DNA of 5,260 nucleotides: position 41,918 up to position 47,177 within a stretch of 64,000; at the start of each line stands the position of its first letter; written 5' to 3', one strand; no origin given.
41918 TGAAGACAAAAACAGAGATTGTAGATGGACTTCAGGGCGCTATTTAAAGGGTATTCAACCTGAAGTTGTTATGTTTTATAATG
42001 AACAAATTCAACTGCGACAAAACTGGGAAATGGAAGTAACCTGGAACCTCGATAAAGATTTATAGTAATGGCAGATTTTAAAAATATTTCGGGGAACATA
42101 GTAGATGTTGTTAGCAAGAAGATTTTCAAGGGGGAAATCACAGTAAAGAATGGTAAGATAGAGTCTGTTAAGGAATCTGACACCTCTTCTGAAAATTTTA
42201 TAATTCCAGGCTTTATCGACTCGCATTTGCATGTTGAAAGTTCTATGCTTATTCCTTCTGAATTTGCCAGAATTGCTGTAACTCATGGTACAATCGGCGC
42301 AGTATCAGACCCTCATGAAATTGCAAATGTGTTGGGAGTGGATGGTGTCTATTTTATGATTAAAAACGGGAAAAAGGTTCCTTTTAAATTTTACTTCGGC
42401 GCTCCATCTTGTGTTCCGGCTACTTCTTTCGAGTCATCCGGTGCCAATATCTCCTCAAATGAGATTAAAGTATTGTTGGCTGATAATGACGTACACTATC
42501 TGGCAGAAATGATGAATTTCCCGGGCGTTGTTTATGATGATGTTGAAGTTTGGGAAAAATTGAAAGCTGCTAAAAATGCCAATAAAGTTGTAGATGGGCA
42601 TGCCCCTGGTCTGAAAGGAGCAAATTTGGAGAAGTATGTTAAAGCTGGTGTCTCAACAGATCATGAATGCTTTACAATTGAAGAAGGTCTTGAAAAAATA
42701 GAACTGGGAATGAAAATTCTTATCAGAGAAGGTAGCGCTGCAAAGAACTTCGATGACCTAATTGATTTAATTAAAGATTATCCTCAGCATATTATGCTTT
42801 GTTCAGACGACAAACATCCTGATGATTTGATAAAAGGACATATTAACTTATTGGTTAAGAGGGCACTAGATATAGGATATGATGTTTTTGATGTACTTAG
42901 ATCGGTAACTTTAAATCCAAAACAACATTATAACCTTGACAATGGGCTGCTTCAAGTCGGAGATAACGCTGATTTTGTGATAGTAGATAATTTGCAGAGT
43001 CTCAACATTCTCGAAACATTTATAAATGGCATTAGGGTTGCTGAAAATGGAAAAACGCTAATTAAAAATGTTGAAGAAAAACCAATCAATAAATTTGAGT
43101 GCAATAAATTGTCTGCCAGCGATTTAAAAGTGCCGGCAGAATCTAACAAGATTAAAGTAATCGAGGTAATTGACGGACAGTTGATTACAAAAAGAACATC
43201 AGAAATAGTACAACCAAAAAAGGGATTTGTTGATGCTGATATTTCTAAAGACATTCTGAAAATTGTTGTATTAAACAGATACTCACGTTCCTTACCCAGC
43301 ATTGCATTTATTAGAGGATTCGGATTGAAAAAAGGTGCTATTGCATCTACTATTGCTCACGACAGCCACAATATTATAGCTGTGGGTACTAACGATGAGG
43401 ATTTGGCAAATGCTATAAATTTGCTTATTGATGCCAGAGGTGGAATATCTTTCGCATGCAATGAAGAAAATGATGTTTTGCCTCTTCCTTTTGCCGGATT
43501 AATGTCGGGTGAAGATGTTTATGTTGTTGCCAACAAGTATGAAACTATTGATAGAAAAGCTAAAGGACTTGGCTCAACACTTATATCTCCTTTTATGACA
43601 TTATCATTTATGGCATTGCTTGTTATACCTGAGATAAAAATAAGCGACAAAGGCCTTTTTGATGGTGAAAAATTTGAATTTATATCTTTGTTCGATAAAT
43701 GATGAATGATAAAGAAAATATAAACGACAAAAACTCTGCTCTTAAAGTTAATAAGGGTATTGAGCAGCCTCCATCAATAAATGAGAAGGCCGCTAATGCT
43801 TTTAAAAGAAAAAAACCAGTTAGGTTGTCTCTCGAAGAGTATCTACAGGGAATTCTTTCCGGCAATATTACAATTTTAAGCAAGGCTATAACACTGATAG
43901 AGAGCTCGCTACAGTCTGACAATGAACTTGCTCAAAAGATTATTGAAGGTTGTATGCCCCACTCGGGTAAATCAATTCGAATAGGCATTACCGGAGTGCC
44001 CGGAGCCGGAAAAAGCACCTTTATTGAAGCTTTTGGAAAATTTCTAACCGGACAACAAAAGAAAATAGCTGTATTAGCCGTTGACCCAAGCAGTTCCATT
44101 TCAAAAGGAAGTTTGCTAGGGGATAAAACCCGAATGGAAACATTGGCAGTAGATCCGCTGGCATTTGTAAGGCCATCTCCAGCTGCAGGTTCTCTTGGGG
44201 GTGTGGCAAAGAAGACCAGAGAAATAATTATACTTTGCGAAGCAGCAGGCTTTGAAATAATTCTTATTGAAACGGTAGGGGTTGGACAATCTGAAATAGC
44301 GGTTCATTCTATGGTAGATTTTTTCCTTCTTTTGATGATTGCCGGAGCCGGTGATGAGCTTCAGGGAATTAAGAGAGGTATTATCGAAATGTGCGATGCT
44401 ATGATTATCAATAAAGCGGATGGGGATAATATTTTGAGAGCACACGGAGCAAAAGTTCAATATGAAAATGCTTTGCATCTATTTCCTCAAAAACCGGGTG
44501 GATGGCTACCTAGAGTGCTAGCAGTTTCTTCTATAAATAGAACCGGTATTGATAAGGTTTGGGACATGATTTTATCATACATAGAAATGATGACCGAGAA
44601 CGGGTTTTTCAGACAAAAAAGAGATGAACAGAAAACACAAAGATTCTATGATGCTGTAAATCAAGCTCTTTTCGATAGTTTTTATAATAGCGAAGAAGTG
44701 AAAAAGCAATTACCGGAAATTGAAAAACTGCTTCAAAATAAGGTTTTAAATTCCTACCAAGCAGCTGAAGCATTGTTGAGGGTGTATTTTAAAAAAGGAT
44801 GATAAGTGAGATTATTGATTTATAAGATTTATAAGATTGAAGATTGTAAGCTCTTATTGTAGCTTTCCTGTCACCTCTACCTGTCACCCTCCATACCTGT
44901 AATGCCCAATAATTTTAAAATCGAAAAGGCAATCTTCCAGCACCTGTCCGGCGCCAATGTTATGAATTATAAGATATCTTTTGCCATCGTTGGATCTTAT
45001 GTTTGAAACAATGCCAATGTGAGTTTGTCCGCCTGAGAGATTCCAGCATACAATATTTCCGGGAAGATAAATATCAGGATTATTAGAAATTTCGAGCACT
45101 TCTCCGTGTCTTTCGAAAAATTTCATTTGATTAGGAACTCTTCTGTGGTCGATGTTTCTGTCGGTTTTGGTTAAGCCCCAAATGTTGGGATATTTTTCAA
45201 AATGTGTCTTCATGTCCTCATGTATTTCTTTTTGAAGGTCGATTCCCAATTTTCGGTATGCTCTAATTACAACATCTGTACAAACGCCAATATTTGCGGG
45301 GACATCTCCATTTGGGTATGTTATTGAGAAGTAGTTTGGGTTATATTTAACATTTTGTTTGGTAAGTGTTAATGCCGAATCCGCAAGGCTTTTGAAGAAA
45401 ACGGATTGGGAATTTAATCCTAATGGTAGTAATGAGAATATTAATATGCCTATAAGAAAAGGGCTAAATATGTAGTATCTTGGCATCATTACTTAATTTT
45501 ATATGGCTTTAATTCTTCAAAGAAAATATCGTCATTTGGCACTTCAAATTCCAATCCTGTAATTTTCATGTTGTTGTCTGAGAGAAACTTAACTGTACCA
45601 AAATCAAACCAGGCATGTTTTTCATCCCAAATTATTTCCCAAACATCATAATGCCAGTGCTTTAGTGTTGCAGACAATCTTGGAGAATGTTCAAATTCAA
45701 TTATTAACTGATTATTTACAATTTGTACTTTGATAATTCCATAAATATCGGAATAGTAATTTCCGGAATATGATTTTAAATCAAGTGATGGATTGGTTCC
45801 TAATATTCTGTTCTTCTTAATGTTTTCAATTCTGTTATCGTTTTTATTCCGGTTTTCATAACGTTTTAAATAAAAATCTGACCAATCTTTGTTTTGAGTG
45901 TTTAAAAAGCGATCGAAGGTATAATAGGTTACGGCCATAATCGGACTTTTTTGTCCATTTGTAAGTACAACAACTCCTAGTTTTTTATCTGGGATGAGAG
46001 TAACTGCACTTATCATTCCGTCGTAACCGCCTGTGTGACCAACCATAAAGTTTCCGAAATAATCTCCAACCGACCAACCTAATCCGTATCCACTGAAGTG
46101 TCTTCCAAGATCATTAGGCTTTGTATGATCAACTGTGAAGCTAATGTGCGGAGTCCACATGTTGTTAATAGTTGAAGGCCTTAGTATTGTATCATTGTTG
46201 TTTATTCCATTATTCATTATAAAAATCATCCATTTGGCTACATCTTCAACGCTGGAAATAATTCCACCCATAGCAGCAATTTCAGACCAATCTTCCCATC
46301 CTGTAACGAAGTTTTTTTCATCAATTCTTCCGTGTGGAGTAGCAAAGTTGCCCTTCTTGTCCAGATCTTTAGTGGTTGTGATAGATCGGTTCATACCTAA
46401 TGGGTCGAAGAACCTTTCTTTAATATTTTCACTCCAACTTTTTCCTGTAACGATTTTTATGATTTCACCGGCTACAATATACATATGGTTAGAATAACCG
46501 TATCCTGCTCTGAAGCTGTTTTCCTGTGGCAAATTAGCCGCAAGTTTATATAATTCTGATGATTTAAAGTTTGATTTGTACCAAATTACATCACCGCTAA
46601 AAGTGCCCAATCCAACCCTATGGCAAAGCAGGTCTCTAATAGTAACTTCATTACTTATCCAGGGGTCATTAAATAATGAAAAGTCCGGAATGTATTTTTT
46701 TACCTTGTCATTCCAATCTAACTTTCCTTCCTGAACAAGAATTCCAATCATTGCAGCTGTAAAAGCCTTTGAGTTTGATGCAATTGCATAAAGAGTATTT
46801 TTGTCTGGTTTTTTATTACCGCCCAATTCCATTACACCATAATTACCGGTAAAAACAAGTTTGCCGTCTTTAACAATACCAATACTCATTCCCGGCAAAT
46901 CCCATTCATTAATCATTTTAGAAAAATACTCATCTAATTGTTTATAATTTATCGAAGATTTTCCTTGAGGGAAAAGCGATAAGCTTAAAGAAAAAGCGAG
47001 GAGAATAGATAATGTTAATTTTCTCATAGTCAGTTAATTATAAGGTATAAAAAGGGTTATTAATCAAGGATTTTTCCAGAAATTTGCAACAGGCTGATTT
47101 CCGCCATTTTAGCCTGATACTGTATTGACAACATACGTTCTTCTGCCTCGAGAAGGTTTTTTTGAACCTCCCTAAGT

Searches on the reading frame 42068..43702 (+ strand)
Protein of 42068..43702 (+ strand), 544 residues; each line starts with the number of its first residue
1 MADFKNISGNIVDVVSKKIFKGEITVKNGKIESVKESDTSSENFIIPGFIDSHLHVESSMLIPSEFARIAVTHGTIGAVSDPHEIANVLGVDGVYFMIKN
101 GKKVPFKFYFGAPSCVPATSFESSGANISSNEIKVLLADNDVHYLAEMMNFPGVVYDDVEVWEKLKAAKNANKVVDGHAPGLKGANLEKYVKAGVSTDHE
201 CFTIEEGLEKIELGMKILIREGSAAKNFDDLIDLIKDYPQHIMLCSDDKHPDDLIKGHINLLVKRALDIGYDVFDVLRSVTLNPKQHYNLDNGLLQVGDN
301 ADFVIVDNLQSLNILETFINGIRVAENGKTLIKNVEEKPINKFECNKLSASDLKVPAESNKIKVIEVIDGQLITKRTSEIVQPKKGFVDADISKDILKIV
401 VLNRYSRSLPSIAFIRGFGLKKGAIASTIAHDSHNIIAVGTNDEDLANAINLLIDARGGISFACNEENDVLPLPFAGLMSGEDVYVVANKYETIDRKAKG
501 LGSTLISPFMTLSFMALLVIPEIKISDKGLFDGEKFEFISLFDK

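Call 8: search_protein_families(library=pfam, proteins=[window:42068-43702:+], max_evalue=0.001)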
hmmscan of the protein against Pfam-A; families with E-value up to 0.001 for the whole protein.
window:42068-43702:+ (544 aa): 3 families
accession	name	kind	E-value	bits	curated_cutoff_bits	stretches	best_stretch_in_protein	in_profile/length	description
PF13382.11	Adenine_deam_C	-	6.8e-59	198.5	27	1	371-537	1-169/169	Adenine deaminase C-terminal domain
PF01979.26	Amidohydro_1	-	2.7e-35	122.7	25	1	44-321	1-342/345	Amidohydrolase family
PF07969.17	Amidohydro_3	-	2.6e-06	27.6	29.7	0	268-307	404-445/472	Amidohydrolase family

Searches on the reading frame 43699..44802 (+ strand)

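Call 8: search_protein_families(library=pfam, proteins=[window:43699-44802:+], max_evalue=0.001)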
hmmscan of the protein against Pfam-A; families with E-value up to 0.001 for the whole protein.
window:43699-44802:+ (367 aa): 3 families
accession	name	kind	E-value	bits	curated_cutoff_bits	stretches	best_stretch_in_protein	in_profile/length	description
PF03308.22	MeaB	-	1.5e-96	323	23.1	1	60-330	1-270/273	Methylmalonyl Co-A mutase-associated GTPase MeaB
PF02492.25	cobW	-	7.1e-06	26.2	20.7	1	95-241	3-154/180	CobW/HypB/UreG, nucleotide-binding domain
PF03029.23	ATP_bind_1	-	0.0006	20.1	27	0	97-132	1-36/240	Conserved hypothetical ATP binding protein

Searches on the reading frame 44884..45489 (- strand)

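Call 8: search_protein_families(library=pfam, proteins=[window:44884-45489:-], max_evalue=0.001)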
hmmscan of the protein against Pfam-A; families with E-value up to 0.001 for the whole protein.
window:44884-45489:- (201 aa): 1 family
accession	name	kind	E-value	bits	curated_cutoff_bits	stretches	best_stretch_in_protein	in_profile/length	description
PF06940.17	DUF1287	-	9.5e-69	230.7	25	1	38-199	3-163/163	Domain of unknown function (DUF1287)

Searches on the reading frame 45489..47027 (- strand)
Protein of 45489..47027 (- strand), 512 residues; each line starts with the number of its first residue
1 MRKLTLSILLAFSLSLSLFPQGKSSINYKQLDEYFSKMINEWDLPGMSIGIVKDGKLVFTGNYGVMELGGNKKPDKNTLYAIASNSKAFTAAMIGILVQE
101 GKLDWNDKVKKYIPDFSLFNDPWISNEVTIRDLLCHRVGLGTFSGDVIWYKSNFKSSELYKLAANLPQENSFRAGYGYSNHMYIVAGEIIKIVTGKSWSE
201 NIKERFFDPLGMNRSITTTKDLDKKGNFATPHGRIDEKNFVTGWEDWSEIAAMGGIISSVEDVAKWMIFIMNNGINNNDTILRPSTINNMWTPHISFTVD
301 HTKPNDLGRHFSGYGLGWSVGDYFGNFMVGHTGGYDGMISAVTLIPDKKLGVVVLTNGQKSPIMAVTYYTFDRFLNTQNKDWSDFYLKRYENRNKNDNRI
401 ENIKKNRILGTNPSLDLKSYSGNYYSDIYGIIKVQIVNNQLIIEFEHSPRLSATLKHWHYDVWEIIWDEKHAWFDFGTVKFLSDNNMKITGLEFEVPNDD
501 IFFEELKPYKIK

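Call 8: search_protein_families(library=pfam, proteins=[window:45489-47027:-], max_evalue=0.001)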
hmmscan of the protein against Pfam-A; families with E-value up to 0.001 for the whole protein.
window:45489-47027:- (512 aa): 2 families
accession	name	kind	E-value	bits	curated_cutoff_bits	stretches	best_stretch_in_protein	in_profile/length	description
PF00144.29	Beta-lactamase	-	2.8e-63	214.5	27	1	34-361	4-313/329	Beta-lactamase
PF11954.13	DUF3471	-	4.4e-15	56.4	29.3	1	408-505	3-98/103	Domain of unknown function (DUF3471)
